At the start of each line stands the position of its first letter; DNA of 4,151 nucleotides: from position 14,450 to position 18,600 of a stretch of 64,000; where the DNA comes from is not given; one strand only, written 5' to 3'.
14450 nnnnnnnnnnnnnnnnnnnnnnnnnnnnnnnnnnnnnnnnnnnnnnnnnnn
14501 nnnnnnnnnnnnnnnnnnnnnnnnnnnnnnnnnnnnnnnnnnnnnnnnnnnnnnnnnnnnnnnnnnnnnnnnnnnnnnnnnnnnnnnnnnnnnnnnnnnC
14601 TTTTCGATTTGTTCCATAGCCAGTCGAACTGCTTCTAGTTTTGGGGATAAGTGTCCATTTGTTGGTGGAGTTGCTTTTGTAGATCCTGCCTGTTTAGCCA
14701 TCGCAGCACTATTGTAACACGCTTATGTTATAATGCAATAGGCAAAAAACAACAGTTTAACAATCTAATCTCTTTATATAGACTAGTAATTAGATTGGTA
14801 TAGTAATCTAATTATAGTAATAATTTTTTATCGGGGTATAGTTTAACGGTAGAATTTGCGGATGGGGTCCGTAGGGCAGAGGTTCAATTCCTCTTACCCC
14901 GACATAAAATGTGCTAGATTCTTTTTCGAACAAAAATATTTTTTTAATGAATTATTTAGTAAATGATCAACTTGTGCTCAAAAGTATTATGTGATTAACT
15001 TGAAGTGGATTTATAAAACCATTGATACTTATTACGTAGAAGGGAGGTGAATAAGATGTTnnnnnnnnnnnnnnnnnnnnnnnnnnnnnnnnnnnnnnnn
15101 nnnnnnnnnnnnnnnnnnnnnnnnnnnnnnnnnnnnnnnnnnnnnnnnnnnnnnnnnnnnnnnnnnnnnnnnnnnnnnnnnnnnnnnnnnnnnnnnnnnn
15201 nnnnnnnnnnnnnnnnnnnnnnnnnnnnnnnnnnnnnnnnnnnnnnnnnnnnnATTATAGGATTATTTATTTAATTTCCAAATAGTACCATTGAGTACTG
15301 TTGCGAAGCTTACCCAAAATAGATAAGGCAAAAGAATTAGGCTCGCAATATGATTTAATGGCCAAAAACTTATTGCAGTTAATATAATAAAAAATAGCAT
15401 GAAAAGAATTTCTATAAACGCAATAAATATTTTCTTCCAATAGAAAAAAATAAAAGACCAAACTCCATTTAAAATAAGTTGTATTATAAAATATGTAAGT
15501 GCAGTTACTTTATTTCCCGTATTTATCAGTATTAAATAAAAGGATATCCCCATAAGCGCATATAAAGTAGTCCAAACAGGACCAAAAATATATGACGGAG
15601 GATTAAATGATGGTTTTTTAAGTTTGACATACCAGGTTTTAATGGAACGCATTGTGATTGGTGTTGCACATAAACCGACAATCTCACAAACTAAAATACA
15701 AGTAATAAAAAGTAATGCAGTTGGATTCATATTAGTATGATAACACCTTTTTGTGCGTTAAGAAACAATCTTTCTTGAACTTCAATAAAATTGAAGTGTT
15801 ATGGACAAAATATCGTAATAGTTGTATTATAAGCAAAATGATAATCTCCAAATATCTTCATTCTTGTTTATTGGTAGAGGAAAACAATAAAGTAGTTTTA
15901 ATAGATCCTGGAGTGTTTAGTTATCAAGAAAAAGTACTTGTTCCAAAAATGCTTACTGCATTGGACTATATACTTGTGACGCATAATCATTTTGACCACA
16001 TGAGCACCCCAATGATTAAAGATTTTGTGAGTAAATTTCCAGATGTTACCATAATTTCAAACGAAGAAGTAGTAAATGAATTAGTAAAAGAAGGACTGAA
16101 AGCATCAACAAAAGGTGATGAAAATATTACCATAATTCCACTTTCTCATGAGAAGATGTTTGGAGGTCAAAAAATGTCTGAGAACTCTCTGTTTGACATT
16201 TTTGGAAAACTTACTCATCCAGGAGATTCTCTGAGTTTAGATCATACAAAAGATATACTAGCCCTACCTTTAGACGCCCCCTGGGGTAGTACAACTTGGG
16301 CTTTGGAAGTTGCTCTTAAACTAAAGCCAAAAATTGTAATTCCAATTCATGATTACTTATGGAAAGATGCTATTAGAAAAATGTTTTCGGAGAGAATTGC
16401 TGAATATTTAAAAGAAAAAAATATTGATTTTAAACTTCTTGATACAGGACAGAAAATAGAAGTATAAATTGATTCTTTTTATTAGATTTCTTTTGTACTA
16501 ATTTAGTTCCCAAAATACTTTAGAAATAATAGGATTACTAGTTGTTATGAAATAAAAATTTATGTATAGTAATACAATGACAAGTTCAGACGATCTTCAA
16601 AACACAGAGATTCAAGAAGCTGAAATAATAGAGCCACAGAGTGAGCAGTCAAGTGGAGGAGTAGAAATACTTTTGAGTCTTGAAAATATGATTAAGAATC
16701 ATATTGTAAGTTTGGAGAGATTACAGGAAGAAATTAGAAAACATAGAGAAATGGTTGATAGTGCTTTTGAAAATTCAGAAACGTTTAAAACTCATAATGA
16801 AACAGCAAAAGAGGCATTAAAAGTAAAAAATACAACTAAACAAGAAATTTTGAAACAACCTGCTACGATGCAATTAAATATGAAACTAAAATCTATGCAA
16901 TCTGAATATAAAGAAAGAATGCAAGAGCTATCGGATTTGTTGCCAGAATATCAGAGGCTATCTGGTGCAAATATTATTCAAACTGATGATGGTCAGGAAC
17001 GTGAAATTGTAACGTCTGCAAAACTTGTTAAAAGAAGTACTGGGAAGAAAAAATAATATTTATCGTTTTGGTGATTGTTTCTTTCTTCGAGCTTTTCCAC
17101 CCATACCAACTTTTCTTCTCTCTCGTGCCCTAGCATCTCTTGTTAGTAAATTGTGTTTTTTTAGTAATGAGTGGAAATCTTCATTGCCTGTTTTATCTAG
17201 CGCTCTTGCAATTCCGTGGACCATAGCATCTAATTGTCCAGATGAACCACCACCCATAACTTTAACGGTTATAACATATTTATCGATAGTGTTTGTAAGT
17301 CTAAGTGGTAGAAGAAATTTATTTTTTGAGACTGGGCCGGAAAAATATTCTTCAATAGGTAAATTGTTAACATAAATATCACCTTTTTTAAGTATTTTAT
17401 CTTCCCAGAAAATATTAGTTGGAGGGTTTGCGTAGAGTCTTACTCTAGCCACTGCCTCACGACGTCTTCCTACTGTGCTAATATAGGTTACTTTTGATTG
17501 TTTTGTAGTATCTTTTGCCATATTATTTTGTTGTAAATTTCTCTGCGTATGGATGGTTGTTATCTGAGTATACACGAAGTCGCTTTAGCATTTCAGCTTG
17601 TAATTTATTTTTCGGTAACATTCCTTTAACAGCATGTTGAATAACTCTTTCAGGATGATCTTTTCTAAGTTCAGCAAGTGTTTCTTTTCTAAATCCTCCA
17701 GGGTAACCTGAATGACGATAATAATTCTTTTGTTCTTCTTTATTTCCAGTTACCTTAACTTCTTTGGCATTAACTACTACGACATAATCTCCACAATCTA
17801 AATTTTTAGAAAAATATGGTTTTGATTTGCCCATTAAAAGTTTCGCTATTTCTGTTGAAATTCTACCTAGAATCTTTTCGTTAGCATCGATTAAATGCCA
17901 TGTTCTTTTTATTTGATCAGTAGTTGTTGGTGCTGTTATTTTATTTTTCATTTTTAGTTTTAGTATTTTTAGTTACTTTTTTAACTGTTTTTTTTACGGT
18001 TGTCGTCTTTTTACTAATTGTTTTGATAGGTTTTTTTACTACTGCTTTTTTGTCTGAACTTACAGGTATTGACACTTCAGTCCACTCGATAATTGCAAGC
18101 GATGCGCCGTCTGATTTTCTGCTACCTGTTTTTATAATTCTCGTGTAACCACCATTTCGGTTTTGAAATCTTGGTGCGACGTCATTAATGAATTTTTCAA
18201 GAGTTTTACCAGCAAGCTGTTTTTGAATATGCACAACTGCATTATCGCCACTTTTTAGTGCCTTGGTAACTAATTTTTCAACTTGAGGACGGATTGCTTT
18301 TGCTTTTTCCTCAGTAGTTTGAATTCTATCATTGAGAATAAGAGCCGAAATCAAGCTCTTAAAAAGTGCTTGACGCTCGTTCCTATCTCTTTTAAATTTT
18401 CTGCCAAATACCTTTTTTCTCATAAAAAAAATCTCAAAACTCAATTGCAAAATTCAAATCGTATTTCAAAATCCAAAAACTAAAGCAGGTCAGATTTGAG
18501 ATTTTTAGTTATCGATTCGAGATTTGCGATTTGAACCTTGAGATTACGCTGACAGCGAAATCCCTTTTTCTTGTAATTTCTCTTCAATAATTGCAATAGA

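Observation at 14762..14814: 10-bp-arm perfect inverted repeat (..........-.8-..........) plus an extra half-site upstream of a probably leaderless recA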

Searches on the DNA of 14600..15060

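Call 60: search_rna_families(source=window, start=14600, end=15060, threshold=evalue, max_evalue=5)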
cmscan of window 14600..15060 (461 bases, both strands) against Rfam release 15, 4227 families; matches with E-value up to 5: 1.
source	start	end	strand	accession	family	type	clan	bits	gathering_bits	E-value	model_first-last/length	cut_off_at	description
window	14832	14902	+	RF00005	tRNA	Gene; tRNA;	CL00001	55.4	29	2.3e-11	1-71/71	no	tRNA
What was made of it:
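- There is no Rfam hit (call 60).
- Tried and rejected: None found (call 60).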

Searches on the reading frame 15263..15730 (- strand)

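Call 14: search_protein_families(library=pfam, proteins=[window:15263-15730:-], max_evalue=0.01)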
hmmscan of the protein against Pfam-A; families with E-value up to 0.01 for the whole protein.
window:15263-15730:- (155 aa): 1 family
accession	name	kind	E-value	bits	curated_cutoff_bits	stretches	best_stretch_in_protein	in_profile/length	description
PF03073.20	TspO_MBR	-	1.5e-43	148.4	24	1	11-151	1-144/145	TspO/MBR family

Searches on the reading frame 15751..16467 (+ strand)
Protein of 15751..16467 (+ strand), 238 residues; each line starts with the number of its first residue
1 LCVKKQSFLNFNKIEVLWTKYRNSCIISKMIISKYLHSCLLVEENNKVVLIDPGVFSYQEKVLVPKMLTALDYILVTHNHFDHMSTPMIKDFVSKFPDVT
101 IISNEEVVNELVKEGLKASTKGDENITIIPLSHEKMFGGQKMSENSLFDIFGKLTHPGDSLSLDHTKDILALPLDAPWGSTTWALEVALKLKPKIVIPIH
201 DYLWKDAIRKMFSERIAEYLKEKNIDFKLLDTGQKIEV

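Call 14: search_protein_families(library=pfam, proteins=[window:15751-16467:+], max_evalue=0.01)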
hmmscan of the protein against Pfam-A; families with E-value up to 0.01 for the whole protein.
window:15751-16467:+ (238 aa): 3 families
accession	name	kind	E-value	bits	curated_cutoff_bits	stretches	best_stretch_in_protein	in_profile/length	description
PF13483.12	Lactamase_B_3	-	2.6e-15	57.2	24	1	32-200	2-160/160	Beta-lactamase superfamily domain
PF00753.33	Lactamase_B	-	5.6e-11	43.2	22.7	1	37-86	6-59/196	Metallo-beta-lactamase superfamily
PF12706.13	Lactamase_B_2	-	1.4e-07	31.8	27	1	49-131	3-90/200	Beta-lactamase superfamily domain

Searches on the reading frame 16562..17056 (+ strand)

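Call 14: search_protein_families(library=pfam, proteins=[window:16562-17056:+], max_evalue=0.01)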
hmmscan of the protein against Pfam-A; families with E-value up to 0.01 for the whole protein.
window:16562-17056:+ (164 aa): 2 families
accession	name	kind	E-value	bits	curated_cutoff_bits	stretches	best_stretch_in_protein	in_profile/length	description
PF04899.17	MbeD_MobD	-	0.00036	21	21.6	0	103-137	6-40/70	MbeD/MobD like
PF23735.1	KIF9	-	0.0015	19.2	31.9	1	40-132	23-111/140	Kinesin-like protein KIF9 domain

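Call 67: search_protein_families(library=pfam, proteins=[window:16562-17056:+], max_evalue=0.01)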
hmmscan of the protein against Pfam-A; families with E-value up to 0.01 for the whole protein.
window:16562-17056:+ (164 aa): 2 families
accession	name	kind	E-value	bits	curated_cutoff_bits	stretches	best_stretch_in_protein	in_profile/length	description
PF04899.17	MbeD_MobD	-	0.00036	21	21.6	0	103-137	6-40/70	MbeD/MobD like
PF23735.1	KIF9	-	0.0015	19.2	31.9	1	40-132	23-111/140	Kinesin-like protein KIF9 domain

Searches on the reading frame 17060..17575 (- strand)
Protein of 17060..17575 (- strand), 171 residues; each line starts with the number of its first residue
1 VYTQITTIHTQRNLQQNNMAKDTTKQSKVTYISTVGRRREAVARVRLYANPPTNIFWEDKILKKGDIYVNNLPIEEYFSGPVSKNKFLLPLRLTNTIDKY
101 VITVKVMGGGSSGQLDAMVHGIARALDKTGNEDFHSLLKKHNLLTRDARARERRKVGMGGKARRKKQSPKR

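Call 14: search_protein_families(library=pfam, proteins=[window:17060-17575:-], max_evalue=0.01)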
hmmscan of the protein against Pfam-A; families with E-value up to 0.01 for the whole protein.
window:17060-17575:- (171 aa): 1 family
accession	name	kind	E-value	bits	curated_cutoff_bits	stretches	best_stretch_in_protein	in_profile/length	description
PF00380.25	Ribosomal_S9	-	7.3e-32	110.8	22.5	1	36-171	1-121/121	Ribosomal protein S9/S16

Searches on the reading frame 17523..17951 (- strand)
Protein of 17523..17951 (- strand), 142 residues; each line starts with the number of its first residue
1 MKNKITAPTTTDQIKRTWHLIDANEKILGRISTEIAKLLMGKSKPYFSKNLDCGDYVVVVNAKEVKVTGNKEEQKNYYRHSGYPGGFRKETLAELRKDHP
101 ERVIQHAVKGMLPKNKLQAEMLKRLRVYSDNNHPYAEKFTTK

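Call 14: search_protein_families(library=pfam, proteins=[window:17523-17951:-], max_evalue=0.01)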
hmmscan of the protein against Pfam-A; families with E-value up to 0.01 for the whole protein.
window:17523-17951:- (142 aa): 1 family
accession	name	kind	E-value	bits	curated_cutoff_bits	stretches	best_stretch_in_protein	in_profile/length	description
PF00572.24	Ribosomal_L13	-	2e-49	167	23.8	1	16-134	1-119/119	Ribosomal protein L13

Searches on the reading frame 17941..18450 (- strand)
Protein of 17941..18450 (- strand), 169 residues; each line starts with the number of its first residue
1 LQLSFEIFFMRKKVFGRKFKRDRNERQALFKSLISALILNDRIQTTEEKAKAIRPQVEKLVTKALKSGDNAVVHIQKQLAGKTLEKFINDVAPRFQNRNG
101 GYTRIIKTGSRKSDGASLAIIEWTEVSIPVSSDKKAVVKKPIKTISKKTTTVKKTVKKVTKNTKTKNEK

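Call 14: search_protein_families(library=pfam, proteins=[window:17941-18450:-], max_evalue=0.01)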
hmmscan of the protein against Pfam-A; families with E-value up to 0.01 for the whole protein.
window:17941-18450:- (169 aa): 1 family
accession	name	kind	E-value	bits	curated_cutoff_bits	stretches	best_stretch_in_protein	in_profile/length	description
PF01196.24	Ribosomal_L17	-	1.3e-26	93.7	27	1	29-123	1-96/97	Ribosomal protein L17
